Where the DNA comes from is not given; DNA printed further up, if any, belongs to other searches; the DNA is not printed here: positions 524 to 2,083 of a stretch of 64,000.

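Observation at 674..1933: Single-chain 'partner-switching' architecture: RsbW-like GHKL core flanked by two STAS-like domains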

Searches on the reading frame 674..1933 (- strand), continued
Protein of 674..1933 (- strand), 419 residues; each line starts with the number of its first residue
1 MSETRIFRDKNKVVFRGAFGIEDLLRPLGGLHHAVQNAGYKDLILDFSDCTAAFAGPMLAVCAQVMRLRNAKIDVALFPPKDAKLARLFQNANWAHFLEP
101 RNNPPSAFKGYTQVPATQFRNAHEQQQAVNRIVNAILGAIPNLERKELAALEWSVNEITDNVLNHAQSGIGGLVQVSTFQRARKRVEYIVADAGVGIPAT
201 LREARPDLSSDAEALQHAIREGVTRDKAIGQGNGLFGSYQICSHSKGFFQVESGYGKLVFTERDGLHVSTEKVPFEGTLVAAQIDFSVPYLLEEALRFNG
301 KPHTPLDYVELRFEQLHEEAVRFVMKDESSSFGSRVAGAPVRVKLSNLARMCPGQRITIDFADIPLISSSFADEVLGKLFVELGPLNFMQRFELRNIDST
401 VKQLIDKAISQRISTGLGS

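Call 23: fold_search(model_id=the predicted structure, library=pdb)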
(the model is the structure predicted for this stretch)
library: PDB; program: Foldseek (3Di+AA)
matches with E <= 10: 709; with E <= 0.001: 1
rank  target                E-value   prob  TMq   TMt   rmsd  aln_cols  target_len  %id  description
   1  1mu5                  3.5e-04  0.90  0.20  0.18  19.7       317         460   14  Structure of topoisomerase subunit (released 2003-01-07)
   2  1mx0_B                1.1e-03  0.84  0.21  0.20  19.6       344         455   14  Structure of topoisomerase subunit (released 2003-01-07)
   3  1z59                  1.6e-03  0.98  0.19  0.18   9.4       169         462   18  Topoisomerase VI-B, ADP-bound monomer form (released 2005-06-14)
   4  2zbk_B                2.6e-03  0.98  0.20  0.17   6.8       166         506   17  Crystal structure of an intact type II DNA topoisomerase: insights into DNA transfer mechanisms (released 2008-02-12)
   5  1mx0_C                2.8e-03  0.92  0.21  0.19  13.7       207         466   19  Structure of topoisomerase subunit (released 2003-01-07)
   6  4z1i_D                3.1e-03  0.84  0.17  0.16  14.5       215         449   10  Crystal structure of human Trap1 with AMPPNP (released 2015-04-29)
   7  9qih_B                3.1e-03  0.82  0.23  0.32  19.3       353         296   12  Structure of response regulator LvrC from Leptospira (released 2026-03-25)
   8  2hkj                  3.3e-03  0.90  0.20  0.18  10.8       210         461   18  Topoisomerase VI-B bound to radicicol (released 2006-08-29)
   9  5tvu_A                3.9e-03  0.60  0.17  0.13  16.9       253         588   15  Crystal structure of mitochondrial Hsp90 (TRAP1) with ATP in absence of Mg (released 2018-03-14)
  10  5tvw_A                4.2e-03  0.60  0.17  0.13  15.9       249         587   12  Crystal structure of mitochondrial Hsp90 (TRAP1) with ATP in absence of Mg, hemi-hydrolyzed (released 2018-03-14)
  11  9a6t_B                5.3e-03  0.72  0.18  0.13  14.8       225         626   13  Integrative model of DNAK-HTPG by crosslinking MS and deep learning (released 2024-09-18)
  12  9qih_A                6.0e-03  0.82  0.23  0.31  17.7       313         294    9  Structure of response regulator LvrC from Leptospira (released 2026-03-25)
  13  1thn_A                6.7e-03  1.00  0.26  0.69   4.8       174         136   16  Crystal Structures of the ADP and ATP bound forms of the Bacillus Anti-sigma factor SpoIIAB in complex with the Anti-a (released 2004-06-15)
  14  9n2k_A                6.7e-03  0.87  0.18  0.22  10.0       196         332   14  N-terminal domain of Bacillus subtilis MutL bound to ADP (released 2026-01-07)
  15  6xg6_B                6.7e-03  0.66  0.18  0.13  15.9       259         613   10  Full-length human mitochondrial Hsp90 (TRAP1) with ADP-BeF3 (released 2020-09-30)
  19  6m36_D                1.0e-02  0.99  0.17  0.58   4.5       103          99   16  The crystal structure of B. subtilis RsbV/RsbW complex in the monoclinic crystal form (released 2020-07-15)
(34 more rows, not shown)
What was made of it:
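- On GHKL (Bergerat-fold) ATPase/kinase superfamily: Foldseek SpoIIAB probability 1.0, TM 0.69 (call 23).
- Checked: Foldseek matches SpoIIAB 1thn_A with probability 1.00 and TM 0.69 (call 23).
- The GHKL domain matches SpoIIAB (probability 1.0) and other GHKL proteins (call 23). The lowest Foldseek E-values for the full model are Topo VI-B and TRAP1/Hsp90 (call 23). SpoIIAB gives TM 0.69 and probability 1.0 (call 23).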

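Call 51: find_encoding_contigs(protein=P0004, flank=10000, max_places=2)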
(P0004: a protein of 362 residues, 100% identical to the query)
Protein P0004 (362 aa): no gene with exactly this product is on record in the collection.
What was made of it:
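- Tried and rejected: Looking up the source contig through the NCBI 362-aa protein P0004 returned nothing on record (call 51).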

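Call 58: find_encoding_contigs(protein=P0018, flank=7000, max_places=1)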
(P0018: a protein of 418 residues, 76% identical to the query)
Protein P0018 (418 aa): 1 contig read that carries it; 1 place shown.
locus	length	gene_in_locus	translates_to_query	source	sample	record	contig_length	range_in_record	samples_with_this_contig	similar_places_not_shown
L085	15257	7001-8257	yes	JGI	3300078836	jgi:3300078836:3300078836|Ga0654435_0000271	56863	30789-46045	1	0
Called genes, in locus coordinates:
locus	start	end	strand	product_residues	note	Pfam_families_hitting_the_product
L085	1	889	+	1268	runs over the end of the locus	PF00270:DEAD, PF13401:AAA_22 (weak), PF00271:Helicase_C, PF04408:WHD_HA2 (weak), PF21010:HA2_C (faint), PF07717:OB_NTP_bind, PF11898:DUF3418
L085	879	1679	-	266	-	PF01464:SLT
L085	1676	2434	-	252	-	PF00702:Hydrolase, PF06888:Put_Phosphatase (weak), PF12710:HAD, PF08282:Hydrolase_3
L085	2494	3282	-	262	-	PF05153:MIOX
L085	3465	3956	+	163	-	PF13801:Metal_resist (faint), PF07813:LTXXQ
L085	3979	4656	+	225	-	PF00072:Response_reg, PF00486:Trans_reg_C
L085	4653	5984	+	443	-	PF00672:HAMP, PF00512:HisKA (weak), PF02518:HATPase_c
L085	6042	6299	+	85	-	PF04014:MazE_antitoxin, PF15937:PrlF_antitoxin (weak)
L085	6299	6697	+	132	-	PF01850:PIN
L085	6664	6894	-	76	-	-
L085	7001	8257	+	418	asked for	PF13581:HATPase_c_2, PF14213:DUF4325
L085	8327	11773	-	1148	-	PF17757:UvrB_inter, PF21132:MFD_D3, PF02559:CarD_TRCF_RID, PF00270:DEAD, PF04851:ResIII, PF00271:Helicase_C, PF03461:TRCF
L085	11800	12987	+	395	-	PF01128:IspD, PF12804:NTP_transf_3 (weak), PF02542:YgbB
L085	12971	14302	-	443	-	PF16524:RisS_PPD, PF00672:HAMP, PF00512:HisKA, PF02518:HATPase_c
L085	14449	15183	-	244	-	PF00072:Response_reg, PF00486:Trans_reg_C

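Call 59: find_encoding_contigs(protein=P0056, flank=7000, max_places=1)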
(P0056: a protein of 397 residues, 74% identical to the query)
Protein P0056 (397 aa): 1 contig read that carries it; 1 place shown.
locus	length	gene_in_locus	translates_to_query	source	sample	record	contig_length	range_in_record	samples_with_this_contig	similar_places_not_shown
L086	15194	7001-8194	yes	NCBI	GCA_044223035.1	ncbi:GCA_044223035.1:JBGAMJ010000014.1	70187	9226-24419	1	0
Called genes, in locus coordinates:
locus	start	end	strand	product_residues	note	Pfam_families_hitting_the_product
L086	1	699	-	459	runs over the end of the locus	PF25954:Beta-barrel_RND_2 (weak), PF25989:YknX_C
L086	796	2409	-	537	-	PF02321:OEP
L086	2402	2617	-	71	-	-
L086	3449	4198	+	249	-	-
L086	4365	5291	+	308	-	PF01734:Patatin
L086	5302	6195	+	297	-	PF26305:CD_NTase_C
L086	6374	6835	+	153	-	-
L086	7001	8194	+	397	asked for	PF13581:HATPase_c_2 (weak), PF14213:DUF4325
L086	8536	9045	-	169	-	PF02371:Transposase_20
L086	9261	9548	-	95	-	-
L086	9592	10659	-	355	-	-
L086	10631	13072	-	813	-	PF08487:VIT, PF00092:VWA, PF13519:VWA_2, PF13768:VWA_3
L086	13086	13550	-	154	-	PF13411:MerR_1, PF00376:MerR (faint)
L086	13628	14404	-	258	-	PF00072:Response_reg, PF00486:Trans_reg_C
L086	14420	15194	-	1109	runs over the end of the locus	PF02743:dCache_1 (weak), PF22588:dCache_1_like, PF08447:PAS_3, PF00989:PAS (weak), PF08447:PAS_3, PF00512:HisKA, PF02518:HATPase_c, PF00072:Response_reg, +2 more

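Call 60: find_encoding_contigs(protein=P0060, flank=7000, max_places=1)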
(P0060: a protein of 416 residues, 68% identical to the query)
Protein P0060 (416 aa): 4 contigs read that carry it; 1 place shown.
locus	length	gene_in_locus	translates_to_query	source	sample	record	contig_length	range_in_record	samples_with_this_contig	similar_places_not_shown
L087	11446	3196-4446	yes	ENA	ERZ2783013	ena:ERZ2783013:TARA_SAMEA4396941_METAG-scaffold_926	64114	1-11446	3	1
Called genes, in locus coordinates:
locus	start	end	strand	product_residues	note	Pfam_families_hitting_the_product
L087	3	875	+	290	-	?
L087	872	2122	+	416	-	PF03235:GmrSD_N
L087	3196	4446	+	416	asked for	PF14213:DUF4325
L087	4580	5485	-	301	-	PF08378:NERD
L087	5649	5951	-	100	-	PF05016:ParE_toxin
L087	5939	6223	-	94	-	-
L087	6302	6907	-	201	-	-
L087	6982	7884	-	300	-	PF06983:3-dmu-9_3-mt, PF00903:Glyoxalase (faint), PF06983:3-dmu-9_3-mt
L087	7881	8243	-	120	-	PF03795:YCII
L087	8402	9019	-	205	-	PF25087:GMPPB_C (faint), PF00132:Hexapep, PF14602:Hexapep_2 (weak)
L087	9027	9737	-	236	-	PF13563:2_5_RNA_ligase2 (weak), PF06299:DUF1045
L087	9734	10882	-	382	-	PF01979:Amidohydro_1, PF07969:Amidohydro_3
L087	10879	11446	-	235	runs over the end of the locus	PF00005:ABC_tran, PF13191:AAA_16 (weak)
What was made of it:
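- CBASS, GmrSD/NERD/ParE and MazE-PIN neighbours occur in sampled loci (calls 58-60).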

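Call 61: find_encoding_contigs(protein=P0106, flank=7000, max_places=1)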
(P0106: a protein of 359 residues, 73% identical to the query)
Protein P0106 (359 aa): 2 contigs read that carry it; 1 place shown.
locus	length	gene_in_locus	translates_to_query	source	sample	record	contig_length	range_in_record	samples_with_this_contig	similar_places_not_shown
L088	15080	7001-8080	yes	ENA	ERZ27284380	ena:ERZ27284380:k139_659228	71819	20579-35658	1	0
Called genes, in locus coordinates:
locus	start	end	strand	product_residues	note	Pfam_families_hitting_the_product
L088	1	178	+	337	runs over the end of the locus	PF03480:DctP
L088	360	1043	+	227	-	PF00072:Response_reg, PF00486:Trans_reg_C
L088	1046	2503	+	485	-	PF00512:HisKA, PF02518:HATPase_c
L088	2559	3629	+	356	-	PF06123:CreD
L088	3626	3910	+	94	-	PF06123:CreD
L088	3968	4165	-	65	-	-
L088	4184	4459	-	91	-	-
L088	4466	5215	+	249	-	-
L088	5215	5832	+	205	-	-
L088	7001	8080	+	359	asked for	PF14213:DUF4325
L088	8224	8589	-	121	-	PF02142:MGS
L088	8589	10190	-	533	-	PF00342:PGI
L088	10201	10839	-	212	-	PF01081:Aldolase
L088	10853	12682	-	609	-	PF00920:ILVD_EDD_N, PF24877:ILV_EDD_C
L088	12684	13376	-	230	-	PF01182:Glucosamine_iso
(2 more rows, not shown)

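Call 62: search_protein_representatives(alignment_id=A1)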
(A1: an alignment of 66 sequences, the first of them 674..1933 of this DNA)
Query: 66 sequences, 419 profile positions. Proteins with E-value up to 0.001 (for the whole library): 3987; up to 1e-10: 1193; up to 1e-30: 582. The best 150 are listed.
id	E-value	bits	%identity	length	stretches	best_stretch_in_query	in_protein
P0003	7.1e-233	789.2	-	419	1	1-416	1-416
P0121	2.0e-179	613.1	-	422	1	1-415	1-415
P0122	1.5e-165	567.4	-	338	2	1-182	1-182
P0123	3.2e-164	563.0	-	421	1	3-414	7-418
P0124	1.7e-153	527.7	-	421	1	3-417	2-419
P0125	3.6e-150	516.8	-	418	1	3-416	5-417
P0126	3.3e-147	507.0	-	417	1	1-415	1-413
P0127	2.0e-144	497.8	-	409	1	7-415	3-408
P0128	7.9e-142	489.3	-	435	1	4-415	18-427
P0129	2.1e-141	487.8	-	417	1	6-414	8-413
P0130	9.9e-141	485.6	-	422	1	5-417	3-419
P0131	7.2e-140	482.8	-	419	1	4-415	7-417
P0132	2.9e-139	480.8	-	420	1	7-416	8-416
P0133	1.7e-137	475.0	-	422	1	3-415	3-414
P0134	2.7e-136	471.0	-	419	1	6-415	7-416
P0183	4.7e-107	374.7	-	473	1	5-414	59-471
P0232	8.1e-91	321.2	-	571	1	37-417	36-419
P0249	4.0e-86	305.7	-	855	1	4-416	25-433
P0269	1.5e-78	280.8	-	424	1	5-416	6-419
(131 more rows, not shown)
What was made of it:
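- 674..1933 (-): Complete ORF of 419 aa plus stop: the fused STAS-GHKL kinase and DUF4325/STAS substrate domain. 582 representative clusters at E <= 1e-30 (call 62).
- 582 or more representative clusters are almost all about 420 aa (call 62).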

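Call 64: search_protein_families(library=pfam, proteins=[P0249, P0232, P0183, P0269, P0121], max_evalue=0.1)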
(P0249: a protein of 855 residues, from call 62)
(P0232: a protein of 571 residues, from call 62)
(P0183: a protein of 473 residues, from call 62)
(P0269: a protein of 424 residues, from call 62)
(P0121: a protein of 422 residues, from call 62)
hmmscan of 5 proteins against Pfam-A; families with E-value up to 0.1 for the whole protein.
P0249 (855 aa): 6 families
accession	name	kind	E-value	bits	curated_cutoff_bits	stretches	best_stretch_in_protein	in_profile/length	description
PF14213.11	DUF4325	-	4.3e-12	46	23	1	357-417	2-62/64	STAS-like domain of unknown function (DUF4325)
PF00313.28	CSD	-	3.8e-07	30.3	27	1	453-518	2-64/66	'Cold-shock' DNA-binding domain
PF00293.34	NUDIX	-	5.3e-07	30.2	21.1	1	693-818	6-127/134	NUDIX domain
PF01029.23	NusB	-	6.8e-07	30.2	23.1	1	546-680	2-131/133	NusB family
PF02518.31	HATPase_c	-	6.8e-05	23.7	26.4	1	173-267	10-95/111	Histidine kinase-, DNA gyrase B-, and HSP90-like ATPase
PF13581.12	HATPase_c_2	-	9e-05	22.9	27.4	1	154-218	17-82/127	Histidine kinase-like ATPase domain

P0232 (571 aa): 3 families
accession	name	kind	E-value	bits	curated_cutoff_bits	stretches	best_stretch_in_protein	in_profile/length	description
PF14213.11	DUF4325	-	1.4e-10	41.2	23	1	340-403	2-63/64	STAS-like domain of unknown function (DUF4325)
PF02518.31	HATPase_c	-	4e-07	30.9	26.4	1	153-289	10-109/111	Histidine kinase-, DNA gyrase B-, and HSP90-like ATPase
PF13581.12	HATPase_c_2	-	0.0017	18.8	27.4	1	135-196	18-80/127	Histidine kinase-like ATPase domain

P0183 (473 aa): 4 families
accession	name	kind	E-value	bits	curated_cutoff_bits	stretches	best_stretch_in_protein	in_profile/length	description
PF14213.11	DUF4325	-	2.6e-11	43.5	23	1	395-458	2-63/64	STAS-like domain of unknown function (DUF4325)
PF02518.31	HATPase_c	-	0.00011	23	26.4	1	206-303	9-93/111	Histidine kinase-, DNA gyrase B-, and HSP90-like ATPase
PF01740.26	STAS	-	0.00017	21.8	22.6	0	371-465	4-91/106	STAS domain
PF09153.16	MGMT_N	-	0.09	13.3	22.1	0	395-445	34-83/90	Methylated DNA-protein cysteine methyltransferase, N-terminal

P0269 (424 aa): 3 families
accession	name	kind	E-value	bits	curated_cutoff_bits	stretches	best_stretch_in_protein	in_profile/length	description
PF14213.11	DUF4325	-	5.3e-18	64.9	23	1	343-404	2-63/64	STAS-like domain of unknown function (DUF4325)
PF02518.31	HATPase_c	-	4.5e-07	30.7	26.4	1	153-252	4-98/111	Histidine kinase-, DNA gyrase B-, and HSP90-like ATPase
PF13581.12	HATPase_c_2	-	5.6e-06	26.8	27.4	1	129-236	7-107/127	Histidine kinase-like ATPase domain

P0121 (422 aa): 4 families
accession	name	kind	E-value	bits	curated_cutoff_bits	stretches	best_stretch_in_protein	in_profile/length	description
PF14213.11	DUF4325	-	2.5e-12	46.7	23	1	338-401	2-63/64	STAS-like domain of unknown function (DUF4325)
PF13581.12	HATPase_c_2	-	7.8e-05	23.1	27.4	1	119-210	1-91/127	Histidine kinase-like ATPase domain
PF02518.31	HATPase_c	-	0.0041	18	26.4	1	155-251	10-93/111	Histidine kinase-, DNA gyrase B-, and HSP90-like ATPase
PF13466.11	STAS_2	-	0.021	15.4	29.2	0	13-81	1-67/80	STAS domain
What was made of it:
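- On STAS domain fold (N-terminal domain): A weak Pfam STAS_2 hit occurs in homologue P0121 (call 64).
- A single fusion protein adds CSD, NusB and NUDIX domains, which hints at nucleic-acid chemistry (call 64).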

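Call 71: search_dna_similar(query=window:674-1933:-, collection=plasmids, mode=protein, max_rows=15)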
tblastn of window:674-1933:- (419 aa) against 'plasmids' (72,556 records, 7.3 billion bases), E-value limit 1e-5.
Records with a match: 3; places in all: 3; records where one place covers at least 80% of the query: 1.
Best place of each record, by identity: <60% 3.
By first word of the organism name: Nostoc 1; Alicyclobacillus 1; Sulfobacillus 1.
By predicted mobility (MOB-suite, as given by PLSDB): non-mobilizable 2; conjugative 1.
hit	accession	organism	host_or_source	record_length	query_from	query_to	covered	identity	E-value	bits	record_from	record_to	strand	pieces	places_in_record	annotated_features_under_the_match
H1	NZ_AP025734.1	Nostoc cf. commune SO-36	-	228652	41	413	89%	31.5%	6e-51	191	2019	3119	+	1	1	DUF4325 domain-containing protein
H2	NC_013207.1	Alicyclobacillus acidocaldarius subsp. acidocaldarius DSM ...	-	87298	114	412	71%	31.0%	4e-25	115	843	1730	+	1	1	hypothetical protein | STAS-like domain-containing protein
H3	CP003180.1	Sulfobacillus acidophilus DSM 10332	coal spoil heap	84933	150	296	35%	35.3%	4e-10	69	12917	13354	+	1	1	none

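Call 72: search_dna_similar(query=window:674-1933:-, collection=phages, mode=protein, max_rows=10)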
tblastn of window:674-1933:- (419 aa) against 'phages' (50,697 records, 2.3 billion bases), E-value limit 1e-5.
Records with a match: 2; places in all: 2; records where one place covers at least 80% of the query: 0.
Best place of each record, by identity: <60% 2.
By first word of the organism name: Bacteriophage 1; Clostridioides 1.
By host as written in the record: - 1; Clostridioides sp. ES-S-0173-01 1.
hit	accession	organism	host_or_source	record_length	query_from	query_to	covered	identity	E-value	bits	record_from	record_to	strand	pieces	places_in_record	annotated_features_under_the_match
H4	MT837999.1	Bacteriophage sp.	human fecal samples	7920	118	413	71%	28.1%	7e-29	125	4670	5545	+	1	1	record has no annotation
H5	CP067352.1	Clostridioides phage ES-S-0173-01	Clostridioides sp. ES-S-0173-01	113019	130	306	42%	25.1%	4e-6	55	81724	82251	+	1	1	record has no annotation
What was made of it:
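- Tried and rejected: Plasmid and phage record searches found only distant relatives at about 30% identity (calls 71, 72).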

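Call 74: get_annotated_region(hit=H2, flank=5000)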
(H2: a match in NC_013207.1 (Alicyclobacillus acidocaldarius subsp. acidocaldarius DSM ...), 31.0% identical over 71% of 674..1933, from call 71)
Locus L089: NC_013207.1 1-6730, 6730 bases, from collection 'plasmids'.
description: Alicyclobacillus acidocaldarius subsp. acidocaldarius DSM 446 plasmid pAACI02, complete sequence
organism: Alicyclobacillus acidocaldarius subsp. acidocaldarius DSM 446 (NCBI taxid 521098)
taxonomy: Bacteria; Bacillota; Bacilli; Bacillales; Alicyclobacillaceae; Alicyclobacillus; Alicyclobacillus acidocaldarius; Alicyclobacillus acidocaldarius subsp. acidocaldarius DSM 446
host: -; source: -; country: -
typing (MOB-suite, as given by PLSDB): non-mobilizable
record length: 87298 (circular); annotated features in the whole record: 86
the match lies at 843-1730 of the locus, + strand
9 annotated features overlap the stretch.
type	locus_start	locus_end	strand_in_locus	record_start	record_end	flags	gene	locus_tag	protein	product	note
CDS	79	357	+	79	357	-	-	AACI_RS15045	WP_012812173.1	sigma factor-like helix-turn-helix DNA-binding protein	GO:0006352 - DNA-templated transcription initiation [Evidence IEA]; GO:0006355 - regulation of DNA-templated ...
CDS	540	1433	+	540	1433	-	-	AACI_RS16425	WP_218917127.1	hypothetical protein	-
CDS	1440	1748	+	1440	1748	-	-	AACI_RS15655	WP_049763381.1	STAS-like domain-containing protein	-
CDS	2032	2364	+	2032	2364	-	-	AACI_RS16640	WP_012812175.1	hypothetical protein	-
CDS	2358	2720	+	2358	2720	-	tnpB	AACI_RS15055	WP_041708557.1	IS66 family insertion sequence element accessory protein TnpB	-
CDS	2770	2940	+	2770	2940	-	-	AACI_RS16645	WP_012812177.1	hypothetical protein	-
CDS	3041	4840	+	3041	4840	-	-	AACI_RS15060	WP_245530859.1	IS1634 family transposase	-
CDS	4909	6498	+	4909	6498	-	-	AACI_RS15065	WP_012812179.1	IS66 family transposase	-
CDS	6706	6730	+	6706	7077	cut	-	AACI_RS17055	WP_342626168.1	FtsX-like permease family protein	-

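Call 75: get_annotated_region(hit=H1, flank=5000)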
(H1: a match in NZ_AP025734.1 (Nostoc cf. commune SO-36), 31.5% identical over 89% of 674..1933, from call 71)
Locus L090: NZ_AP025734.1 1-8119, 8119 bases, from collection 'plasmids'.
description: Nostoc cf. commune SO-36 plasmid pANSO36B, complete sequence
organism: Nostoc cf. commune SO-36 (NCBI taxid 449208)
taxonomy: Bacteria; Cyanobacteriota; Cyanophyceae; Nostocales; Nostocaceae; Nostoc; Nostoc commune; Nostoc cf. commune SO-36
host: -; source: -; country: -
typing (MOB-suite, as given by PLSDB): conjugative; relaxase MOBP; mating-pair formation MPF_T
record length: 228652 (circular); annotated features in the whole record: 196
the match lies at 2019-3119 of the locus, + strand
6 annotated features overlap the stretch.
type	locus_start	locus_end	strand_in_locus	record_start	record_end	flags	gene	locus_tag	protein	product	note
CDS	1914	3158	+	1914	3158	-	-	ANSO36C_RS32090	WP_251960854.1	DUF4325 domain-containing protein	-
CDS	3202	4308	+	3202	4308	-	-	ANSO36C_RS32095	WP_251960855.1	DUF5895 domain-containing protein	-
CDS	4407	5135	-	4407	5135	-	-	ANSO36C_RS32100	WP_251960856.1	hypothetical protein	-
CDS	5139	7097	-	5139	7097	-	-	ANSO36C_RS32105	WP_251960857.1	M23 family peptidase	-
CDS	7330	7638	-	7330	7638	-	-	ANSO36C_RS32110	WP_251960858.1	hypothetical protein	-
CDS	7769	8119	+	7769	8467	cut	-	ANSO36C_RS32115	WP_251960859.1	hypothetical protein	-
